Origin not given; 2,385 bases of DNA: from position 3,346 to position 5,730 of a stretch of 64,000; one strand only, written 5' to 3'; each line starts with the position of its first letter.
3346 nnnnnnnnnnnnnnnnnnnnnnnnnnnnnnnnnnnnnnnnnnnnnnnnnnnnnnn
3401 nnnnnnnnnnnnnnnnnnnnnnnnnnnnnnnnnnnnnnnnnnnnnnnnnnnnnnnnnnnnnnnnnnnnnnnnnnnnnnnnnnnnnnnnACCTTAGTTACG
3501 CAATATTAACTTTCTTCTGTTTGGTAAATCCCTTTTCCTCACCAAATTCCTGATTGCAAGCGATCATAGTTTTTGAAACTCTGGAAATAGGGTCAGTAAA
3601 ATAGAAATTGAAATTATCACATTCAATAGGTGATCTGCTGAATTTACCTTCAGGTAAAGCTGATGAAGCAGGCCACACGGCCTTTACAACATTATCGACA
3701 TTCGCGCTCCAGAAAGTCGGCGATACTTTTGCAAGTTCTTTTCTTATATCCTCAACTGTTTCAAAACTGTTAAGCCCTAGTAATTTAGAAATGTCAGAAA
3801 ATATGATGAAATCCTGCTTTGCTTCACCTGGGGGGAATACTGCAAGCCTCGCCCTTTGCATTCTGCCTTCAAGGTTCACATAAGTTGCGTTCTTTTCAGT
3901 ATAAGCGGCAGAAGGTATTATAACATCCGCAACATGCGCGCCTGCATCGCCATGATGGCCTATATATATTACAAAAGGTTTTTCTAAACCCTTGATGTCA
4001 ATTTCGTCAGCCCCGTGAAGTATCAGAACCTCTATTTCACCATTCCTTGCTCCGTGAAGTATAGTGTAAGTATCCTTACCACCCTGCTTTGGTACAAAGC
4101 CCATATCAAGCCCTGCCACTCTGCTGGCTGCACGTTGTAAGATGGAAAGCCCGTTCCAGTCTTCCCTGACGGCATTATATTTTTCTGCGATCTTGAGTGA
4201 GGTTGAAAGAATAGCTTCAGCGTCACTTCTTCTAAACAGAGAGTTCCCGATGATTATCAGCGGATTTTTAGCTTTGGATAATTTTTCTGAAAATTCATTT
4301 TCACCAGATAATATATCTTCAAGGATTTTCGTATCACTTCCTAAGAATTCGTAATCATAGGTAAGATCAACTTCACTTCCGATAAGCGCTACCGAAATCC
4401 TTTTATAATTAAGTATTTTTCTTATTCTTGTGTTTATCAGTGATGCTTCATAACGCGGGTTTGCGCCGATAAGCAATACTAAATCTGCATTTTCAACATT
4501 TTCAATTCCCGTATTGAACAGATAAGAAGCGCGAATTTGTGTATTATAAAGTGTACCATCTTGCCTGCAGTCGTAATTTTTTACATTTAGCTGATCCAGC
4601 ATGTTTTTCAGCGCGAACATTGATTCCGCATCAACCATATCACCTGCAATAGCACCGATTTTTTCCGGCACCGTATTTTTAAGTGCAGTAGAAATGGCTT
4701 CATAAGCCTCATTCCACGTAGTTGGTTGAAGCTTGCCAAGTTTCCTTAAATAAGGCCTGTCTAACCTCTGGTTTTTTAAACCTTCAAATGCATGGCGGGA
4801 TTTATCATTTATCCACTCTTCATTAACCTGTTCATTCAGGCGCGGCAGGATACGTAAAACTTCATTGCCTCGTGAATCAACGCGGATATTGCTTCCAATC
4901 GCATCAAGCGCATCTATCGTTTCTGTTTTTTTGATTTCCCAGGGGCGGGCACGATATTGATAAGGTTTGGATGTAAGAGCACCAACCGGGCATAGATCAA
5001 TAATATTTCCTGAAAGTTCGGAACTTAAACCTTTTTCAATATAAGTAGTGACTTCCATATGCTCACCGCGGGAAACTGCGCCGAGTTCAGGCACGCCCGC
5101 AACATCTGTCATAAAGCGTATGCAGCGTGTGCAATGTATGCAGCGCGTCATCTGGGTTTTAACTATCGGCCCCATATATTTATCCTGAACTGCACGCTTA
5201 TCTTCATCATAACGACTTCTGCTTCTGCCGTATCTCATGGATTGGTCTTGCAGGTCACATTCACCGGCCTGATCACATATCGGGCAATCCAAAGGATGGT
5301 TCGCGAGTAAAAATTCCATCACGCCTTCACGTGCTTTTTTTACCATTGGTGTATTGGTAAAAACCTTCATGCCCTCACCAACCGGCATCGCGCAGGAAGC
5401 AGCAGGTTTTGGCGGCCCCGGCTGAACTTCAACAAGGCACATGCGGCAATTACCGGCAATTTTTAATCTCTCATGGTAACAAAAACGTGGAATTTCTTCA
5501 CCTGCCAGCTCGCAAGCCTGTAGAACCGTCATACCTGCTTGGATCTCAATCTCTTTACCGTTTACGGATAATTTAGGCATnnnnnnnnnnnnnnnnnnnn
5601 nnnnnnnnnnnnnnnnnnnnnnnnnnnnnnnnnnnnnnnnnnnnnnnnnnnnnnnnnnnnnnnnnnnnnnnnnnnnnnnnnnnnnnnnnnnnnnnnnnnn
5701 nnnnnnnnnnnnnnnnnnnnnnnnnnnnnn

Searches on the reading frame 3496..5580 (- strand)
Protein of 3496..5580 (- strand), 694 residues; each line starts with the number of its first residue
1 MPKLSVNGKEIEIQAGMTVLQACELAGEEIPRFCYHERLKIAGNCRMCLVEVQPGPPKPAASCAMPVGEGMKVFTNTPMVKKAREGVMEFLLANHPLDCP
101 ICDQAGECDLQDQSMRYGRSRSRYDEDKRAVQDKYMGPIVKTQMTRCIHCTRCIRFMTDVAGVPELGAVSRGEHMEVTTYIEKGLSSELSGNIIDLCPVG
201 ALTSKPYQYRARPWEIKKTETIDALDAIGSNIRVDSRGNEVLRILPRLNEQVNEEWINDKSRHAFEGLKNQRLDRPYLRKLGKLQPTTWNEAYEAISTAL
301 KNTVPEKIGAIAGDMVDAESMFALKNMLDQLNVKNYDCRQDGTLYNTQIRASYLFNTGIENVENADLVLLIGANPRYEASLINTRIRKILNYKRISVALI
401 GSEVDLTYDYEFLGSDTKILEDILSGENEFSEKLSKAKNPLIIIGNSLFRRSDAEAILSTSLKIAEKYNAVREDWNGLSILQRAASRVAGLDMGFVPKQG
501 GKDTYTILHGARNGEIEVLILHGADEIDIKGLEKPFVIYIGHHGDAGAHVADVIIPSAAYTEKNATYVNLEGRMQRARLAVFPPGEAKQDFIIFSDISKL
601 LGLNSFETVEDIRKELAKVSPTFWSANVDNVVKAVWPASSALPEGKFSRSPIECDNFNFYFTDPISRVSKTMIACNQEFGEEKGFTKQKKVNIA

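Call 4: search_protein_families(library=pfam, proteins=[window:3496-5580:-])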
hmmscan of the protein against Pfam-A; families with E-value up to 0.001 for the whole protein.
window:3496-5580:- (694 aa): 7 families
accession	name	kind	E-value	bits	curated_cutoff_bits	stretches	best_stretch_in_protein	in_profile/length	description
PF00384.28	Molybdopterin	-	7.6e-95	318.4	24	1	272-599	1-352/353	Molybdopterin oxidoreductase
PF22117.2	Fer4_Nqo3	-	8.2e-34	116.1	27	1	137-203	1-67/67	NADH-quinone oxidoreductase subunit 3, ferredoxin-like domain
PF22151.2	Fer4_NDSU1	-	1.1e-26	92.5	23.8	1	216-265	1-50/51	NADH-ubiquinone oxidoreductase NDSU1/NuoG-like, 4Fe-4S domain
PF10588.14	NADH-G_4Fe-4S_3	-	4.1e-18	65.1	27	1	84-123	1-40/40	NADH-ubiquinone oxidoreductase-G iron-sulfur binding region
PF13510.11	Fer2_4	-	1.5e-16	60.6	22.8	1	4-77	6-81/82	2Fe-2S iron-sulfur cluster binding domain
PF00111.32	Fer2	-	1.5e-07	31.7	21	1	6-56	3-51/77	2Fe-2S iron-sulfur cluster binding domain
PF09326.16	NADH_dhqG_C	-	5e-07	30.7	25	1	640-675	16-51/51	NADH-ubiquinone oxidoreductase subunit G, C-terminal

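Call 14: find_related_loci(query=window:3496-5580:-, collection=genome_contigs, flank=3000)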
Query window:3496-5580:- (694 aa) in genome_contigs; peptide patterns used: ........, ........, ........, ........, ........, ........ (x = any residue, [..] = any of these).
187 stretches matched a pattern; 129 encode a relative of the query (tblastn E <= 1e-3); the best 80 are kept; 80 distinct loci.
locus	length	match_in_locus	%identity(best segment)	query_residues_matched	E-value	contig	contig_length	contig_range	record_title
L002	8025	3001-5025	59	1-679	0e+0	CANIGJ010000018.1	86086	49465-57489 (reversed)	MAG: Rhodospirillaceae bacterium isolate RE-9nov16-338 genome assembly, contig: RE-9nov16-C340, whole genome shotgun seq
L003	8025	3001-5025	57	1-679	0e+0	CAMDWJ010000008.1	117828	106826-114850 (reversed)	MAG: Caenispirillum bisanense isolate MsH-01oct19-170 genome assembly, contig: MsH-01oct19-C203, whole genome shotgun se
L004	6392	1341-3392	57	1-679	0e+0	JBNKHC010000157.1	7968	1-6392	MAG: Kiloniellaceae bacterium isolate E1E2.bin.13.orig k141_1967797, whole genome shotgun sequence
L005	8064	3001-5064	57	1-686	0e+0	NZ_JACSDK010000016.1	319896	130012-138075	Pelagibius marinus strain NBU2595 Scaffold8_1, whole genome shotgun sequence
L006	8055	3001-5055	56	1-679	0e+0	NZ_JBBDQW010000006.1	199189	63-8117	MAG: Tistlia sp. isolate LejiaC_71_41 Lejia_C_114_length_199189_cov_24, whole genome shotgun sequence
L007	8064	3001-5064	57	1-686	0e+0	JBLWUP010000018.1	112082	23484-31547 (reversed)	MAG: Kiloniellaceae bacterium isolate EA10-05 A10maxbin.018RE.5K@18, whole genome shotgun sequence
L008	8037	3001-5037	57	1-679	0e+0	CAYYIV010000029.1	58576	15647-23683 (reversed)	MAG TPA_asm: uncultured Pelagibius sp. isolate SRP072547_co1_281 genome assembly, contig: NODE_454_length_58576_cov_37.5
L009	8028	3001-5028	56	1-679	0e+0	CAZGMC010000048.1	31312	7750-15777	MAG TPA_asm: uncultured Mycobacteriaceae bacterium isolate SRP141376_co4_119 genome assembly, contig: NODE_2596_length_3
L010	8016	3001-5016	57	1-676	0e+0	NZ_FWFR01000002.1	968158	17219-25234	Oceanibacterium hippocampi strain CECT 7691, whole genome shotgun sequence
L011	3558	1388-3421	57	1-682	0e+0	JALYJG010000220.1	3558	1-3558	MAG: Pseudomonadota bacterium isolate HIE bin45 SD1477_NODE_6497_length_3558_cov_0.910230, whole genome shotgun sequence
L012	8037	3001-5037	57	1-679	0e+0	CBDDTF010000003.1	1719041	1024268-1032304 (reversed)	MAG: Algihabitans sp. isolate 99a9c27d-3010-44e8-80b6-83296f8a36f4 genome assembly, contig: contig_3, whole genome shotg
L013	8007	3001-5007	58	1-672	0e+0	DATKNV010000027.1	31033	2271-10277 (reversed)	MAG TPA_asm: Stellaceae bacterium isolate SMAG_U14746 k141_3483441, whole genome shotgun sequence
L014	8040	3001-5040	55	1-683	0e+0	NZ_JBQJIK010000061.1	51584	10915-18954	Inquilinus sp. CA228 NODE_61, whole genome shotgun sequence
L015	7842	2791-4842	57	1-679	0e+0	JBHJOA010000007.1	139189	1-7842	MAG: Kiloniellaceae bacterium isolate al_S4C968 S4Ck119_441788, whole genome shotgun sequence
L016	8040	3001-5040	55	1-683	0e+0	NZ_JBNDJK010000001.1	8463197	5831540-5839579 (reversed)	Inquilinus ginsengisoli strain V4I1 Ga0505336_01, whole genome shotgun sequence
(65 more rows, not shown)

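Call 25: find_homologous_proteins(query=window:3496-5580:-, max_evalue=1e-100)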
Query window:3496-5580:- (694 aa): 8000 proteins with E <= 1e-100 among 8000 candidates; the best 120 are listed.
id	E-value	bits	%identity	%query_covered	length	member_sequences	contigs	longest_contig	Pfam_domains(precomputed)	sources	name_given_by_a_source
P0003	0.0e+0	1588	100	100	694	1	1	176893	PF13510.12,PF22151.3,PF10588.15,PF00384.28,PF00111.33,PF09326.17,PF22117.3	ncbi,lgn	-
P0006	0.0e+0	1370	83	100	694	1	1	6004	PF13510.12,PF22151.3,PF10588.15,PF00384.28,PF00111.33,PF09326.17,PF22117.3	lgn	-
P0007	0.0e+0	1244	76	99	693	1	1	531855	PF13510.12,PF22151.3,PF10588.15,PF00384.28,PF00111.33,PF09326.17,PF22117.3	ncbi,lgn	-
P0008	0.0e+0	1235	76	99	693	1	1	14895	PF13510.12,PF22151.3,PF10588.15,PF00384.28,PF00111.33,PF09326.17,PF22117.3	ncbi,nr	ncbi:MAG: NADH-quinone oxidoreductase subunit NuoG [Rickettsiales bacterium]|nr:NADH-quinone oxidore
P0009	0.0e+0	1138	71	100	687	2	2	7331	PF13510.12,PF22151.3,PF10588.15,PF00384.28,PF00111.33,PF09326.17,PF22117.3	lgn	-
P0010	0.0e+0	1137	71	100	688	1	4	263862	PF13510.12,PF22151.3,PF10588.15,PF00384.28,PF00111.33,PF09326.17,PF22117.3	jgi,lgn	jgi:NADH-quinone oxidoreductase subunit G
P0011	0.0e+0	1134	71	100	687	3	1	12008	PF13510.12,PF22151.3,PF10588.15,PF00384.28,PF00111.33,PF09326.17,PF22117.3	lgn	-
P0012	0.0e+0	1130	70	100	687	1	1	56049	PF13510.12,PF22151.3,PF10588.15,PF00384.28,PF00111.33,PF09326.17,PF22117.3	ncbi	-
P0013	0.0e+0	1116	70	99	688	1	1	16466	PF13510.12,PF22151.3,PF10588.15,PF00384.28,PF00111.33,PF09326.17,PF22117.3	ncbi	-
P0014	0.0e+0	1112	69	100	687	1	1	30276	PF13510.12,PF22151.3,PF10588.15,PF00384.28,PF00111.33,PF09326.17,PF22117.3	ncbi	-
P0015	0.0e+0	1103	69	100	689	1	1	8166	PF13510.12,PF22151.3,PF10588.15,PF00384.28,PF00111.33,PF09326.17,PF22117.3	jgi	jgi:NADH-quinone oxidoreductase subunit G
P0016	0.0e+0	1099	69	98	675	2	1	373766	PF13510.12,PF22151.3,PF10588.15,PF00384.28,PF00111.33,PF09326.17,PF22117.3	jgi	jgi:NADH-quinone oxidoreductase subunit G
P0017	0.0e+0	1098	68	100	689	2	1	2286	PF13510.12,PF22151.3,PF10588.15,PF00384.28,PF00111.33,PF09326.17,PF22117.3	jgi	jgi:NADH-quinone oxidoreductase subunit G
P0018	0.0e+0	1084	70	99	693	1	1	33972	PF13510.12,PF22151.3,PF10588.15,PF00384.28,PF00111.33,PF09326.17,PF22117.3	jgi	jgi:NADH-quinone oxidoreductase subunit G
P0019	0.0e+0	1080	68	98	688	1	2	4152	PF13510.12,PF22151.3,PF10588.15,PF00384.28,PF00111.33,PF09326.17,PF22117.3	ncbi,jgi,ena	jgi:NADH-quinone oxidoreductase subunit G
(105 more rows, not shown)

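Call 26: find_encoding_contigs(protein=P0006, flank=10000, max_places=3)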
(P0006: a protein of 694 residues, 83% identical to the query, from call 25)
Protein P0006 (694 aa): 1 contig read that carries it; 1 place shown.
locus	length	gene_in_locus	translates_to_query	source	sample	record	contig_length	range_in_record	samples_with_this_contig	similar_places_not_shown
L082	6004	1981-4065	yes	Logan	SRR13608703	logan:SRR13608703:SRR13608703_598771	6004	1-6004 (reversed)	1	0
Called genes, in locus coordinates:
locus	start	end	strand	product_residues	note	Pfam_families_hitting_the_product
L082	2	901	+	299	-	?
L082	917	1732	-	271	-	-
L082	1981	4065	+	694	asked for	PF00111:Fer2, PF13510:Fer2_4, PF10588:NADH-G_4Fe-4S_3, PF22117:Fer4_Nqo3, PF22151:Fer4_NDSU1, PF00384:Molybdopterin, PF09326:NADH_dhqG_C (weak)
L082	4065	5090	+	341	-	PF00146:NADHdh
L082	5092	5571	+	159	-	PF13534:Fer4_17 (faint), PF14697:Fer4_21 (faint), PF13237:Fer4_10 (weak), PF00037:Fer4 (weak), PF12838:Fer4_7, PF13183:Fer4_8 (weak), PF13187:Fer4_9, PF00037:Fer4, +5 more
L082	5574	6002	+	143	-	?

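Call 27: find_encoding_contigs(protein=P0007, flank=10000, max_places=3)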
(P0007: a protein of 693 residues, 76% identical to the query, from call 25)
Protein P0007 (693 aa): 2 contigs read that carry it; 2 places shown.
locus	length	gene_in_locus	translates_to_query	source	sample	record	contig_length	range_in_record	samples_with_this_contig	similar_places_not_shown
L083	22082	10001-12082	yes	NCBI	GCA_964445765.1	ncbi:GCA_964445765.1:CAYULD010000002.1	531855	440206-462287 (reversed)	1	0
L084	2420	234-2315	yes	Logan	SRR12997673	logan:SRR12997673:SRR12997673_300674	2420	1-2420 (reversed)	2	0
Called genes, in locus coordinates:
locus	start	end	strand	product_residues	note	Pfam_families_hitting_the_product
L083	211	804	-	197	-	PF02482:Ribosomal_S30AE, PF16321:Ribosom_S30AE_C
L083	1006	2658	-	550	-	PF00990:GGDEF, PF00563:EAL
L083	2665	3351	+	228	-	PF02660:G3P_acyltransf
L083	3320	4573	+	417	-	PF21102:DprA_N, PF02481:DNA_processg_A, PF17782:WHD_DprA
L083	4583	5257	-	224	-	-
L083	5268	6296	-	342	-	PF11306:DUF3108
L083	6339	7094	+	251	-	PF20772:TACO1_YebC_N, PF01709:Transcrip_reg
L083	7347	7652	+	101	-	PF00166:Cpn10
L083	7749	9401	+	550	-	PF00118:Cpn60_TCP1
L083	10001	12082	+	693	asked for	PF00111:Fer2, PF13510:Fer2_4, PF10588:NADH-G_4Fe-4S_3, PF22117:Fer4_Nqo3, PF22151:Fer4_NDSU1, PF00384:Molybdopterin, PF09326:NADH_dhqG_C (weak)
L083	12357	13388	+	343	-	PF00146:NADHdh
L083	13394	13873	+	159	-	PF13183:Fer4_8 (faint), PF13534:Fer4_17 (faint), PF14697:Fer4_21 (faint), PF13187:Fer4_9, PF13237:Fer4_10 (weak), PF00037:Fer4 (weak), PF12838:Fer4_7, PF00037:Fer4, +5 more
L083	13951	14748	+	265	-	PF00499:Oxidored_q3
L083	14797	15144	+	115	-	PF00420:Oxidored_q2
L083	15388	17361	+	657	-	PF00662:Proton_antipo_N, PF00361:Proton_antipo_M, PF06455:NADH5_C (weak)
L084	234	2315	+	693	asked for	PF00111:Fer2, PF13510:Fer2_4, PF10588:NADH-G_4Fe-4S_3, PF22117:Fer4_Nqo3, PF22151:Fer4_NDSU1, PF00384:Molybdopterin, PF09326:NADH_dhqG_C (weak)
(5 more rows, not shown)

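Call 28: find_encoding_contigs(protein=P0008, flank=10000, max_places=3)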
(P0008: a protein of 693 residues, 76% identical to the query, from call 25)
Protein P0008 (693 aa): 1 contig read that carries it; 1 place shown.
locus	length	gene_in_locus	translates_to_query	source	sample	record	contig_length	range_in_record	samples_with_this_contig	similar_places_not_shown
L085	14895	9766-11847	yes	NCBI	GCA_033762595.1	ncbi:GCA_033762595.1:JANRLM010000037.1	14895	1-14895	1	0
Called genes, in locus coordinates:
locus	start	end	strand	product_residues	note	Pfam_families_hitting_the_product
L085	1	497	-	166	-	PF00294:PfkB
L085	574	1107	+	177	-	PF13411:MerR_1, PF00376:MerR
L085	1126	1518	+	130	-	PF20161:VpsR (weak), PF00072:Response_reg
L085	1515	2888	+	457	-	PF00072:Response_reg, PF00990:GGDEF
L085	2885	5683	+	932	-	PF05170:AsmA (weak)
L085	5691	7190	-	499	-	-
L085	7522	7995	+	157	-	PF22811:Zn_ribbon_NrdR, PF03477:ATP-cone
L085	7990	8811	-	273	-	PF00149:Metallophos, PF13277:YmdB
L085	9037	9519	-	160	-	-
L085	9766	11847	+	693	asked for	PF00111:Fer2, PF13510:Fer2_4, PF10588:NADH-G_4Fe-4S_3, PF22117:Fer4_Nqo3, PF22151:Fer4_NDSU1, PF00384:Molybdopterin, PF09326:NADH_dhqG_C (weak)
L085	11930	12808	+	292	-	PF01555:N6_N4_Mtase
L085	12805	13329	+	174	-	PF20472:PDDEXK_11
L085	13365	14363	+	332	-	PF00146:NADHdh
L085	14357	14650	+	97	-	PF01909:NTP_transf_2, PF18765:Polbeta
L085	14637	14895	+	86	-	PF08780:NTase_sub_bind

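Call 35: find_encoding_contigs(protein=P0010, flank=10000, max_places=2)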
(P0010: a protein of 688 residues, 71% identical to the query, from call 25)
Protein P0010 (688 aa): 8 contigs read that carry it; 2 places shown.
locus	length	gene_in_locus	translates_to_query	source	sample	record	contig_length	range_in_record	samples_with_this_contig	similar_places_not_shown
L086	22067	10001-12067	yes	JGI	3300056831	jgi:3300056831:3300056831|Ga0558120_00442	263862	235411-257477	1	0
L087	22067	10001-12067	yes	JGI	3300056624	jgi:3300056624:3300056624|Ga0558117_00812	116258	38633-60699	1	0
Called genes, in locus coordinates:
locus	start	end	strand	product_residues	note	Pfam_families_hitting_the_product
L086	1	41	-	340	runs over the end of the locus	PF01075:Glyco_transf_9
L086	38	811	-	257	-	PF00535:Glycos_transf_2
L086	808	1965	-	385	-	PF13439:Glyco_transf_4, PF13477:Glyco_trans_4_2, PF13579:Glyco_trans_4_4, PF00534:Glycos_transf_1, PF13692:Glyco_trans_1_4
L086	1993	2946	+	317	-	-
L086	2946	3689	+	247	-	PF00590:TP_methylase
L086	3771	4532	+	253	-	PF05875:Ceramidase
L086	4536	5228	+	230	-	PF05875:Ceramidase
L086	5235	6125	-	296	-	PF00483:NTP_transferase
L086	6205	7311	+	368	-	PF02463:SMC_N, PF13175:AAA_15, PF13476:AAA_23, PF13304:AAA_21 (faint)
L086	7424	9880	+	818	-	PF02518:HATPase_c, PF00204:DNA_gyraseB, PF01751:Toprim, PF21249:GyrB_hook (weak), PF00986:DNA_gyraseB_C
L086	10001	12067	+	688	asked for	PF00111:Fer2, PF13510:Fer2_4, PF10588:NADH-G_4Fe-4S_3, PF22117:Fer4_Nqo3, PF22151:Fer4_NDSU1, PF00384:Molybdopterin, PF09326:NADH_dhqG_C (weak)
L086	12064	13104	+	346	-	PF00146:NADHdh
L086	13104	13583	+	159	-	PF13183:Fer4_8 (faint), PF13534:Fer4_17 (faint), PF14697:Fer4_21 (faint), PF13237:Fer4_10 (weak), PF00037:Fer4 (weak), PF12838:Fer4_7, PF13187:Fer4_9, PF00037:Fer4, +5 more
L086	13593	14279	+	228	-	PF00499:Oxidored_q3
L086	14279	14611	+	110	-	PF00420:Oxidored_q2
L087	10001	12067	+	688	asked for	PF00111:Fer2, PF13510:Fer2_4, PF10588:NADH-G_4Fe-4S_3, PF22117:Fer4_Nqo3, PF22151:Fer4_NDSU1, PF00384:Molybdopterin, PF09326:NADH_dhqG_C (weak)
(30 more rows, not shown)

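Call 36: find_encoding_contigs(protein=P0012, flank=10000, max_places=2)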
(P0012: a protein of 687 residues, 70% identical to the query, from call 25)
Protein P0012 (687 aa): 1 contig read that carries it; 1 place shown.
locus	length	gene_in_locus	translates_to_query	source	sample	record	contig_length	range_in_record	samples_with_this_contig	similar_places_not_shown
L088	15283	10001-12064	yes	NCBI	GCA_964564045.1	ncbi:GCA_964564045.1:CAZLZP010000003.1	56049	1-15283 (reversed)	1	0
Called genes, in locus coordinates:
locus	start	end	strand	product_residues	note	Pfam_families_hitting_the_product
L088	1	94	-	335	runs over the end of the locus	PF01075:Glyco_transf_9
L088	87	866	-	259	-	PF00535:Glycos_transf_2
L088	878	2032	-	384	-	PF13439:Glyco_transf_4, PF13477:Glyco_trans_4_2, PF13579:Glyco_trans_4_4, PF20706:GT4-conflict, PF00534:Glycos_transf_1, PF13692:Glyco_trans_1_4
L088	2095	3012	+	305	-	-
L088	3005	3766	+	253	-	PF00590:TP_methylase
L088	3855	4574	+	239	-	PF05875:Ceramidase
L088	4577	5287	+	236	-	PF05875:Ceramidase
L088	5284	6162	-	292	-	PF00483:NTP_transferase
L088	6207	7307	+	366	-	PF02463:SMC_N, PF13175:AAA_15, PF13476:AAA_23, PF13304:AAA_21 (faint)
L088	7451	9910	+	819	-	PF02518:HATPase_c, PF00204:DNA_gyraseB, PF01751:Toprim, PF21249:GyrB_hook, PF18053:GyrB_insert (weak), PF00986:DNA_gyraseB_C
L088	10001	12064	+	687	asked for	PF00111:Fer2, PF13510:Fer2_4, PF10588:NADH-G_4Fe-4S_3, PF22117:Fer4_Nqo3, PF22151:Fer4_NDSU1, PF00384:Molybdopterin, PF09326:NADH_dhqG_C (weak)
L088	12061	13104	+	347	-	PF00146:NADHdh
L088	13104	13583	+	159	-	PF13534:Fer4_17 (faint), PF14697:Fer4_21 (faint), PF13187:Fer4_9, PF13237:Fer4_10 (weak), PF00037:Fer4 (weak), PF12838:Fer4_7, PF13183:Fer4_8 (weak), PF00037:Fer4, +4 more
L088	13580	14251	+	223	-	PF00499:Oxidored_q3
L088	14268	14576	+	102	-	PF00420:Oxidored_q2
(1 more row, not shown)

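Call 37: find_encoding_contigs(protein=P0009, flank=10000, max_places=2)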
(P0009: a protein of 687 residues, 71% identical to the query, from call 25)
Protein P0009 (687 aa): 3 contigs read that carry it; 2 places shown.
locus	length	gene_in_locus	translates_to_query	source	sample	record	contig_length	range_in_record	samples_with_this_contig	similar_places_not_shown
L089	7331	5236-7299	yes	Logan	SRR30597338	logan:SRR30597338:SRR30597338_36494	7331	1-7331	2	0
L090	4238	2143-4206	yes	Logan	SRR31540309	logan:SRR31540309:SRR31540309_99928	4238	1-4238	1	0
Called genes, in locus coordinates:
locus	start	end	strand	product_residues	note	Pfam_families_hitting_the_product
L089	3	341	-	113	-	?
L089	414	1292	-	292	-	PF00483:NTP_transferase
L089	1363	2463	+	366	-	PF02463:SMC_N, PF13175:AAA_15, PF13476:AAA_23, PF13304:AAA_21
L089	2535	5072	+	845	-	PF02518:HATPase_c, PF00204:DNA_gyraseB, PF01751:Toprim, PF21249:GyrB_hook (weak), PF00986:DNA_gyraseB_C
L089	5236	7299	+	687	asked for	PF00111:Fer2, PF13510:Fer2_4, PF10588:NADH-G_4Fe-4S_3, PF22117:Fer4_Nqo3, PF22151:Fer4_NDSU1, PF00384:Molybdopterin, PF09326:NADH_dhqG_C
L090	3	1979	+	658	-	?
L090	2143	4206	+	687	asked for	PF00111:Fer2, PF13510:Fer2_4, PF10588:NADH-G_4Fe-4S_3, PF22117:Fer4_Nqo3, PF22151:Fer4_NDSU1, PF00384:Molybdopterin, PF09326:NADH_dhqG_C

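Call 38: find_encoding_contigs(protein=P0014, flank=10000, max_places=2)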
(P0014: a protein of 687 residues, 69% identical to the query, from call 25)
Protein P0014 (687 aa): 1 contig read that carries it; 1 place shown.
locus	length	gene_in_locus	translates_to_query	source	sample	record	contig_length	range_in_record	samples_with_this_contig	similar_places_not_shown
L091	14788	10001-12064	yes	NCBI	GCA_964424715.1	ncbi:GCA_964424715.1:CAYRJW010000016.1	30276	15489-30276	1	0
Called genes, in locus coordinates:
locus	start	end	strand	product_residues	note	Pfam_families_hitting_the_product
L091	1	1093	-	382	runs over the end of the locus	PF13439:Glyco_transf_4, PF13579:Glyco_trans_4_4, PF13477:Glyco_trans_4_2, PF20706:GT4-conflict, PF00534:Glycos_transf_1, PF13692:Glyco_trans_1_4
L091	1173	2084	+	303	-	-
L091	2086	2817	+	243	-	PF00590:TP_methylase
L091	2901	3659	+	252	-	PF05875:Ceramidase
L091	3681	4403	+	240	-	PF05875:Ceramidase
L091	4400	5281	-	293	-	PF00483:NTP_transferase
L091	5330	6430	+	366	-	PF02463:SMC_N, PF13175:AAA_15, PF13476:AAA_23, PF13304:AAA_21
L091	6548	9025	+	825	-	PF02518:HATPase_c, PF00204:DNA_gyraseB, PF01751:Toprim, PF21249:GyrB_hook, PF18053:GyrB_insert (weak), PF00986:DNA_gyraseB_C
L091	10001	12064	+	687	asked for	PF00111:Fer2, PF13510:Fer2_4, PF10588:NADH-G_4Fe-4S_3, PF22117:Fer4_Nqo3, PF22151:Fer4_NDSU1, PF00384:Molybdopterin, PF09326:NADH_dhqG_C (faint)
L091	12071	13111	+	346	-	PF00146:NADHdh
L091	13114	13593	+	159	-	PF13534:Fer4_17 (faint), PF13183:Fer4_8 (faint), PF14697:Fer4_21 (faint), PF13187:Fer4_9, PF13237:Fer4_10 (weak), PF00037:Fer4 (weak), PF12838:Fer4_7, PF00037:Fer4, +5 more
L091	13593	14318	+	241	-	PF00499:Oxidored_q3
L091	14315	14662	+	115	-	PF00420:Oxidored_q2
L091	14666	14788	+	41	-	?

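Call 54: find_encoding_contigs(protein=P0011, flank=10000, max_places=3)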
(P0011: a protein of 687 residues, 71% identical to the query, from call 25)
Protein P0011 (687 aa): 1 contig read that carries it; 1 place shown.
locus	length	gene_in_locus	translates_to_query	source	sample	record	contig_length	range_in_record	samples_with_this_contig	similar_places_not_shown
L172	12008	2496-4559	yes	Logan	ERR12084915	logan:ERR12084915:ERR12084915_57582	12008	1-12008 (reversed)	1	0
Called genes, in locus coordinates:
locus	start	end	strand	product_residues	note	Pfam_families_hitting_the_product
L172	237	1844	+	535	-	-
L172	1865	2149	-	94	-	-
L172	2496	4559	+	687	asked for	PF00111:Fer2, PF13510:Fer2_4, PF10588:NADH-G_4Fe-4S_3, PF22117:Fer4_Nqo3, PF22151:Fer4_NDSU1, PF00384:Molybdopterin, PF09326:NADH_dhqG_C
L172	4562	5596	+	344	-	PF00146:NADHdh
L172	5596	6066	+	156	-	PF13534:Fer4_17 (faint), PF14697:Fer4_21 (faint), PF13187:Fer4_9, PF13237:Fer4_10 (weak), PF00037:Fer4 (weak), PF13183:Fer4_8 (weak), PF12838:Fer4_7, PF00037:Fer4, +5 more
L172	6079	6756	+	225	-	PF00499:Oxidored_q3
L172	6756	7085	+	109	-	PF00420:Oxidored_q2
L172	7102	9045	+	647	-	PF06455:NADH5_C (faint), PF00662:Proton_antipo_N, PF00361:Proton_antipo_M, PF01010:Proton_antipo_C (faint)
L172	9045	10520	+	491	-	PF01059:Oxidored_q5_N (weak), PF00361:Proton_antipo_M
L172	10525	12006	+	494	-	?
